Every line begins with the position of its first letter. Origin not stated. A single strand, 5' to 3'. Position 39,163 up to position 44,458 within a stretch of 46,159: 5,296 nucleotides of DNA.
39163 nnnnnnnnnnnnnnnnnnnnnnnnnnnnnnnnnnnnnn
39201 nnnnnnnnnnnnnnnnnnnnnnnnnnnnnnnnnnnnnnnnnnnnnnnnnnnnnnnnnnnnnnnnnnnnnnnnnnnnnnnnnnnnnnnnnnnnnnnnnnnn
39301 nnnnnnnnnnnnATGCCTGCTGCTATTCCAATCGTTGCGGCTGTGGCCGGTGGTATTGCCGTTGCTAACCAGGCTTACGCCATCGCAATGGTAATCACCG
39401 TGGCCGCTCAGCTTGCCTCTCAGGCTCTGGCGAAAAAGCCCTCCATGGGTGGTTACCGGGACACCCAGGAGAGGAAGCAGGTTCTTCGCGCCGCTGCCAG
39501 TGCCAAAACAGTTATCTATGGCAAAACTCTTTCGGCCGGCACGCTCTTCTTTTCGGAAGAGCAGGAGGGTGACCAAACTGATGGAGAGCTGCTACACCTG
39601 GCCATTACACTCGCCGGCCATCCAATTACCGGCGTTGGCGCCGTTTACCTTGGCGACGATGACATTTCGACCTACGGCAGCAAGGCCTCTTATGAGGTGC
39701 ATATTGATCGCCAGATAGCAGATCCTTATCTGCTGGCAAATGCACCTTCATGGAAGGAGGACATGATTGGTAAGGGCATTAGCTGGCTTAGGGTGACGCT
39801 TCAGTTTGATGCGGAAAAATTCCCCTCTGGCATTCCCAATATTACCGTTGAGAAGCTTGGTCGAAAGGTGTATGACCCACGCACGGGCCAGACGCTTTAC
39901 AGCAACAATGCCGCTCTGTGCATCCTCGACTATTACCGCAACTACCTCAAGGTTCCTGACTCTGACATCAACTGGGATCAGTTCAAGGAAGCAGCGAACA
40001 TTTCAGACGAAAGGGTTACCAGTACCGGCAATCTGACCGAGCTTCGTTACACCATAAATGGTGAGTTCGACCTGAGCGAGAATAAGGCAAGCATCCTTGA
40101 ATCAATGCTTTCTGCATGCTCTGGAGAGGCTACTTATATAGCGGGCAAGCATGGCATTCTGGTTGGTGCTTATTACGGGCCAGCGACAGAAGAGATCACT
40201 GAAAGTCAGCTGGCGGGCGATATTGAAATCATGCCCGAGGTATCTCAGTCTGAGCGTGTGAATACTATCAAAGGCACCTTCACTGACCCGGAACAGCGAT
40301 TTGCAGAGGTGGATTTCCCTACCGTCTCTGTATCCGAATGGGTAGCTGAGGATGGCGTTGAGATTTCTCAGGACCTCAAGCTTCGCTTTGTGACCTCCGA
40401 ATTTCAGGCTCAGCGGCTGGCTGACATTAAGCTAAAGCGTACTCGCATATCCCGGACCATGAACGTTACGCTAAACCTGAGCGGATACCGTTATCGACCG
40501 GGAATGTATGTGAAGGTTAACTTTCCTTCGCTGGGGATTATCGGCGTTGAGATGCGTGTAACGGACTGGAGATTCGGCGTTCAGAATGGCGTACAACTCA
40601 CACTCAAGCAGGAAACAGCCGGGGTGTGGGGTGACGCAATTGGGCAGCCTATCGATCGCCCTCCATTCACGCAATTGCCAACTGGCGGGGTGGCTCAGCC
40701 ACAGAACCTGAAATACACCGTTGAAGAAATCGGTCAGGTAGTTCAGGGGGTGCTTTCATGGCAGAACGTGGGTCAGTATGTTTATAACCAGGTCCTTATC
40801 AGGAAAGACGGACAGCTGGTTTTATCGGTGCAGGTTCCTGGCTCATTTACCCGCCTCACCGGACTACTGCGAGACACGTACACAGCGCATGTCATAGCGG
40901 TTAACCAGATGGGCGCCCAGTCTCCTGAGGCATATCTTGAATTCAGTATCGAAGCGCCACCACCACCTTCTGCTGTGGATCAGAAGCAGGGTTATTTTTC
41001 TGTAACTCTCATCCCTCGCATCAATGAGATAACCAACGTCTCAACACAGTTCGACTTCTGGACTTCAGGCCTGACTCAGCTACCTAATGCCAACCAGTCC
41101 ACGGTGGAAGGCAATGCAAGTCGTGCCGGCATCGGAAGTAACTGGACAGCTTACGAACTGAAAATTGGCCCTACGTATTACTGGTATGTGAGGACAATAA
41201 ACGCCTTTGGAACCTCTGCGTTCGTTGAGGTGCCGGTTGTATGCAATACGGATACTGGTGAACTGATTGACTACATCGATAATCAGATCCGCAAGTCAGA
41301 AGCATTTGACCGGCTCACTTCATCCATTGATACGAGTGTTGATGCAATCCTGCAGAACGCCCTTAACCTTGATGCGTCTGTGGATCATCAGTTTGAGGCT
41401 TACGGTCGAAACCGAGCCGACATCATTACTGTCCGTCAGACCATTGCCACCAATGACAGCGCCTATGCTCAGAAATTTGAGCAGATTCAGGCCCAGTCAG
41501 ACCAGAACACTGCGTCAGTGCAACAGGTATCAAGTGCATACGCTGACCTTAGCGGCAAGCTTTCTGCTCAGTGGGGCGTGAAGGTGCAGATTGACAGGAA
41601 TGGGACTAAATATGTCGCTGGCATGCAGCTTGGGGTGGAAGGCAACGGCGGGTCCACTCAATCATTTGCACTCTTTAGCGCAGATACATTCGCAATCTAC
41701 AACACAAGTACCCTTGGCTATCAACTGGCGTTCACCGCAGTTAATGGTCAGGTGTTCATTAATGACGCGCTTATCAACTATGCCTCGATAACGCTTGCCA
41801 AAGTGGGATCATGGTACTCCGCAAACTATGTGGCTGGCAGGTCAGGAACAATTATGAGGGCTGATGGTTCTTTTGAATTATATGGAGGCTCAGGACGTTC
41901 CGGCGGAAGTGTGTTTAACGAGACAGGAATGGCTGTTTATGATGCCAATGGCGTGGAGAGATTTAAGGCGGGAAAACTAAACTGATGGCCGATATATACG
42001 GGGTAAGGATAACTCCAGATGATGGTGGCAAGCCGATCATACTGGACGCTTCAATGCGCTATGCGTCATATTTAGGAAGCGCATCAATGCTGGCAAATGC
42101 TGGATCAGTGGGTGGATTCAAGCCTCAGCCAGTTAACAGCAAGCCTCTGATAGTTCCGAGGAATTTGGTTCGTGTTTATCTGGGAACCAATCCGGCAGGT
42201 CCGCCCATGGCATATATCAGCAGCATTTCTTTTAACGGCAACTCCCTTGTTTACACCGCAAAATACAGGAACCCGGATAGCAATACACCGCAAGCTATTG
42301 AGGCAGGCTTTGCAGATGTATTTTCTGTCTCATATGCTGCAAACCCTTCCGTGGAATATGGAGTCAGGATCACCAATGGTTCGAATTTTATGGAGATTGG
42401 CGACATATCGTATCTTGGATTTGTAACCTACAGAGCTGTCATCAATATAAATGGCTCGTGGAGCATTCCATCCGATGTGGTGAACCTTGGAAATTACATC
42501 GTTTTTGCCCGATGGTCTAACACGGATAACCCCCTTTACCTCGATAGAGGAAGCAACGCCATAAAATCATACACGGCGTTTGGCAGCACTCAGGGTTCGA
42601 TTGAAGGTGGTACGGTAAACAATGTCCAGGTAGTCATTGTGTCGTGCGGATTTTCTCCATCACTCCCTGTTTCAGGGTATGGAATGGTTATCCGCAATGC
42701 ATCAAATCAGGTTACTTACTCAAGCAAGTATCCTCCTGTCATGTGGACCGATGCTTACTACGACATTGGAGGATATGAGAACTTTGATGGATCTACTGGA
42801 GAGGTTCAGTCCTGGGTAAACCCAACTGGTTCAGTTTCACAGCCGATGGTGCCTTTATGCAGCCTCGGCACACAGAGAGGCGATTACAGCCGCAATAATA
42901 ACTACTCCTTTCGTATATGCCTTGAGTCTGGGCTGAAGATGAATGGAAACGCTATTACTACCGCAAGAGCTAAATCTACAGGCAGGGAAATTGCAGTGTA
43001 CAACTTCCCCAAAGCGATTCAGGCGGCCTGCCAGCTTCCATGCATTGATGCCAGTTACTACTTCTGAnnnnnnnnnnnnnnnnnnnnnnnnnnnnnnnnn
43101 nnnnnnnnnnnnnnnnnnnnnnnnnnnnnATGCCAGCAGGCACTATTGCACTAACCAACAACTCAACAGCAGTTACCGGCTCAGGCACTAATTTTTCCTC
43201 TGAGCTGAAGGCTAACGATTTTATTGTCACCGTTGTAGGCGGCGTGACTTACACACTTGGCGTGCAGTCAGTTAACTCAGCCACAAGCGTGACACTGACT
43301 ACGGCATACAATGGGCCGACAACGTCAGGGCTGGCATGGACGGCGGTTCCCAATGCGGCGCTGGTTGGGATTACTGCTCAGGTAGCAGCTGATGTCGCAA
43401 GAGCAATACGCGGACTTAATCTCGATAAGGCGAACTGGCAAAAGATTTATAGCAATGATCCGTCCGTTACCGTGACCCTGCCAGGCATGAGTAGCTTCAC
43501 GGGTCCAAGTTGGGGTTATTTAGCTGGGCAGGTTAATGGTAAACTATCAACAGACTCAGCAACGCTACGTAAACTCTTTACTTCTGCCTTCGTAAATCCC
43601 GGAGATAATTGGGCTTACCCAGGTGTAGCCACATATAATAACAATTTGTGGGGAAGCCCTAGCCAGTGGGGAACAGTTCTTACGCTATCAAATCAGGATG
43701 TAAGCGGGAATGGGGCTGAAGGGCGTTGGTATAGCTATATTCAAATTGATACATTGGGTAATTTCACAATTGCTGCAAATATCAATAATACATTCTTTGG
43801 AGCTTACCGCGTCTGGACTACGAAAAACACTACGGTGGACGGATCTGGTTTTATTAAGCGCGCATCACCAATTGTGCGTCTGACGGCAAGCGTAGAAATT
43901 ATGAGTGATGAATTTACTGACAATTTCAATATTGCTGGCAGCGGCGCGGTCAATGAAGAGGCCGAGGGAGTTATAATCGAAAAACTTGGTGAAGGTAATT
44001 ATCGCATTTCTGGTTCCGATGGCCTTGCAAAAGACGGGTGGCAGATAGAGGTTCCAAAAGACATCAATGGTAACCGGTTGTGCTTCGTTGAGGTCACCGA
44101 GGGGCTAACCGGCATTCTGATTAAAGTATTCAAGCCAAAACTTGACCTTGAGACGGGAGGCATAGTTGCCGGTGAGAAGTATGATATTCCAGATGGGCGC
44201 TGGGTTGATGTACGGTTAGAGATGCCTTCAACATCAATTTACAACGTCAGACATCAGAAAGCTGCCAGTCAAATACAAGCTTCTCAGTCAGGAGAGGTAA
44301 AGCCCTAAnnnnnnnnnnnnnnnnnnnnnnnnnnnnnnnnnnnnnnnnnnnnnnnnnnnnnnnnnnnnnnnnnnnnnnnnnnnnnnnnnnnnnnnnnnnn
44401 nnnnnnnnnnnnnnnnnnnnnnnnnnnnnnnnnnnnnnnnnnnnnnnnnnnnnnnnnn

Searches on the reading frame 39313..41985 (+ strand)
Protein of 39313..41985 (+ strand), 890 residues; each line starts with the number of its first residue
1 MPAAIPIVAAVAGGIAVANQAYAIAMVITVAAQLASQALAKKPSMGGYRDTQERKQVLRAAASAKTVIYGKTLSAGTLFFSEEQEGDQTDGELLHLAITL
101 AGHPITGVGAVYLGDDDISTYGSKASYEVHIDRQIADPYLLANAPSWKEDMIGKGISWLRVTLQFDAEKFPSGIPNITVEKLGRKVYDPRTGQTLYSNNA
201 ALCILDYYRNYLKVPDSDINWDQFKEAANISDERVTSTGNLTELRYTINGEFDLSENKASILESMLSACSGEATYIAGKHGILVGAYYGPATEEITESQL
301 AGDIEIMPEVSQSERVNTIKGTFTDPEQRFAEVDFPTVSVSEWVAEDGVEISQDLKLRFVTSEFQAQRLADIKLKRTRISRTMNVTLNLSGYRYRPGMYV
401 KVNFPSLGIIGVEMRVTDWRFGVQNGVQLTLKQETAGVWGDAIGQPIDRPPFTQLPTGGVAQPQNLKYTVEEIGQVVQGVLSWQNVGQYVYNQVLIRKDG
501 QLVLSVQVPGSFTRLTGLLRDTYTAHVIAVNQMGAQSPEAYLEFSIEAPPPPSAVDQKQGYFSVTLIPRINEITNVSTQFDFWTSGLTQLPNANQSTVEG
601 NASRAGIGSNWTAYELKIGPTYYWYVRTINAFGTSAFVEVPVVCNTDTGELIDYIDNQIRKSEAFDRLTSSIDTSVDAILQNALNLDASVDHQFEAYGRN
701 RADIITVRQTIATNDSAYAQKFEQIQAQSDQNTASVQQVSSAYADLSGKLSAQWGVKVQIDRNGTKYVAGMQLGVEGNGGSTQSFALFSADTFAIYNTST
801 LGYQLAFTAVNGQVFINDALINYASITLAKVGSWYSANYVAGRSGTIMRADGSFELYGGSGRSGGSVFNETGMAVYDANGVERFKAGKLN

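Call 77: search_protein_families(library=pfam, proteins=[window:39313-41985:+], max_evalue=0.001)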
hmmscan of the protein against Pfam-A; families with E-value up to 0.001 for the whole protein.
window:39313-41985:+ (890 aa): 2 families
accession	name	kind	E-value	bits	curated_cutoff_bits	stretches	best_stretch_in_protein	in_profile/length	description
PF09327.17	Phage_Tail_Tip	-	4.4e-33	114.4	22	1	736-862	2-129/139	Bacteriophage tail tip fiber protein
PF24489.1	Ig_J_second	-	1.5e-30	105.8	27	1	551-656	2-105/105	Tip attachment protein J second Ig-like domain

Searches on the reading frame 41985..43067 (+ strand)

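Call 77: search_protein_families(library=pfam, proteins=[window:41985-43067:+], max_evalue=0.001)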
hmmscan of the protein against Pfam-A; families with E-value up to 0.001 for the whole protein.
window:41985-43067:+ (360 aa): 1 family
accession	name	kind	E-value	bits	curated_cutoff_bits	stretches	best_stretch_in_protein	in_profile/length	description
PF20051.4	DUF6453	-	2.8e-19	70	25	1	6-259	1-234/291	Family of unknown function (DUF6453)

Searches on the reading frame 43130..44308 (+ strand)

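Call 77: search_protein_families(library=pfam, proteins=[window:43130-44308:+], max_evalue=0.001)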
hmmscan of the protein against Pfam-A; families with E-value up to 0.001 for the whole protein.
window:43130-44308:+ (392 aa): 1 family
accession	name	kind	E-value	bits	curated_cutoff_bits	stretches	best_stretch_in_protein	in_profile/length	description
PF25670.1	Phage_tail_C_2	-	3.4e-31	108.5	27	1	233-367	1-133/133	Phage tail protein C-terminal domain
